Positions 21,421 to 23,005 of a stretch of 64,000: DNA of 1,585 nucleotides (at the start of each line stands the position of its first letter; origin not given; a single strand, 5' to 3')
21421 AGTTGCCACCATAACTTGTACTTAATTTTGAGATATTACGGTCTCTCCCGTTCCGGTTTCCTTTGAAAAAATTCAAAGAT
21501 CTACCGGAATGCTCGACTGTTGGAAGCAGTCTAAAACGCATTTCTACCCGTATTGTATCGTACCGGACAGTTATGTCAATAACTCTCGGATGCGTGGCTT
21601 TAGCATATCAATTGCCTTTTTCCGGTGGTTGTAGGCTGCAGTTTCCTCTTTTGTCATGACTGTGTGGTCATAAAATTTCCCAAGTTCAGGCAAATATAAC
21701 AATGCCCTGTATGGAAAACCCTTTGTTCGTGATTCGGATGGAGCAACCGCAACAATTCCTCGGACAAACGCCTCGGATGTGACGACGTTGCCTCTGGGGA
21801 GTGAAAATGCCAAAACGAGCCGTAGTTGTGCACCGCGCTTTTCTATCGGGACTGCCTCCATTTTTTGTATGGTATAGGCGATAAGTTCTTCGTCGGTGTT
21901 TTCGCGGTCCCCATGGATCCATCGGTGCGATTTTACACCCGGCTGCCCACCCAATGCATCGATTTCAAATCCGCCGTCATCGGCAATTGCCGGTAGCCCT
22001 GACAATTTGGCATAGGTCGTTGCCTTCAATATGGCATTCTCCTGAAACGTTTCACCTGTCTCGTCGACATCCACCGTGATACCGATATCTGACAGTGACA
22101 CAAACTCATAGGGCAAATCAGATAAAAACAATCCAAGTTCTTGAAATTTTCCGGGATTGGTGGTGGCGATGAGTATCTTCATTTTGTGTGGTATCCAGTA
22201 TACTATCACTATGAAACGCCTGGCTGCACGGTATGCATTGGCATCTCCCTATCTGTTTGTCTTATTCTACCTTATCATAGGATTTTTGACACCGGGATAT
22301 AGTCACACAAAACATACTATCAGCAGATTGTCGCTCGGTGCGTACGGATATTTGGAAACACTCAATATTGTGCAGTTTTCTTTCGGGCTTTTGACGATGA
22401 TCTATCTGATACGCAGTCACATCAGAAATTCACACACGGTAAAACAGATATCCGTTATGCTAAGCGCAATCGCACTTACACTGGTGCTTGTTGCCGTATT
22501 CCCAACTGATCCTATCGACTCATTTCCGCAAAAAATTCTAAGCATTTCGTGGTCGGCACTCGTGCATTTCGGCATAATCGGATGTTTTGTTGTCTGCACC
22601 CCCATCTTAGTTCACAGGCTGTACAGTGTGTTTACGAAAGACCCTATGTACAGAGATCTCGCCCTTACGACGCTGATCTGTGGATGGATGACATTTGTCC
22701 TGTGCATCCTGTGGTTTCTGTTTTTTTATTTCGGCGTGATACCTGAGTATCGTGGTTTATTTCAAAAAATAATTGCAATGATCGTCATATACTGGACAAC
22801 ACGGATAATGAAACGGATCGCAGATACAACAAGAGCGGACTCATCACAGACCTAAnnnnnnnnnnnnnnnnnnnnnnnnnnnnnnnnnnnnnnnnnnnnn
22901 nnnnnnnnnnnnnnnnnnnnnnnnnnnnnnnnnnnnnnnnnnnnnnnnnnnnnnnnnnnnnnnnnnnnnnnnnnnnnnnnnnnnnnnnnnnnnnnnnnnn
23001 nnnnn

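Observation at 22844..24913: Lysyl-tRNA synthetase fused to a C-terminal HD-domain phosphohydrolase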

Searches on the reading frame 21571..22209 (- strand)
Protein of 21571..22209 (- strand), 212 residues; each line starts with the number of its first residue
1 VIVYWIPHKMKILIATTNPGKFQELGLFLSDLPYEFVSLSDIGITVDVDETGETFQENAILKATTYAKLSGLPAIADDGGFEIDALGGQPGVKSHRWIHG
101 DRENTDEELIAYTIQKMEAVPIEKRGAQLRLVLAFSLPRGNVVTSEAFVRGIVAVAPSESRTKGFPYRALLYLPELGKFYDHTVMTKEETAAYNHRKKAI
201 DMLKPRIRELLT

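Call 3: search_protein_families(library=pfam, proteins=[window:21571-22209:-], max_evalue=0.1)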
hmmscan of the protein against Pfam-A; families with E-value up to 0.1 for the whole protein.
window:21571-22209:- (212 aa): 1 family
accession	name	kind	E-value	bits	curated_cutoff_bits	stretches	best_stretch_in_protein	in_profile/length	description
PF01725.21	Ham1p_like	-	1.1e-38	133.4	22.5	1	12-204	1-184/186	Ham1 family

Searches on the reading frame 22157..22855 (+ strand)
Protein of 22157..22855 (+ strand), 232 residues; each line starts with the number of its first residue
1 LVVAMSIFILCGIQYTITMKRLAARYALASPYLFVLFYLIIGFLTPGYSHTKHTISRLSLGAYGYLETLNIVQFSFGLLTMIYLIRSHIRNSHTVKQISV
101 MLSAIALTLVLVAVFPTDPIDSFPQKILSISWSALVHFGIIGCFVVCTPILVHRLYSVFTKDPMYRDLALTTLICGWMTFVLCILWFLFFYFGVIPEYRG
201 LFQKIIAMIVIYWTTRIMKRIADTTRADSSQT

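Call 3: search_protein_families(library=pfam, proteins=[window:22157-22855:+], max_evalue=0.1)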
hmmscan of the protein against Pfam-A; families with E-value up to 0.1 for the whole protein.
window:22157-22855:+ (232 aa): 1 family
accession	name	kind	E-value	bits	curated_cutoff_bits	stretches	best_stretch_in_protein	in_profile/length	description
PF06197.19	DUF998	-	2.2e-19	70.3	30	1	29-214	2-178/184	Protein of unknown function (DUF998)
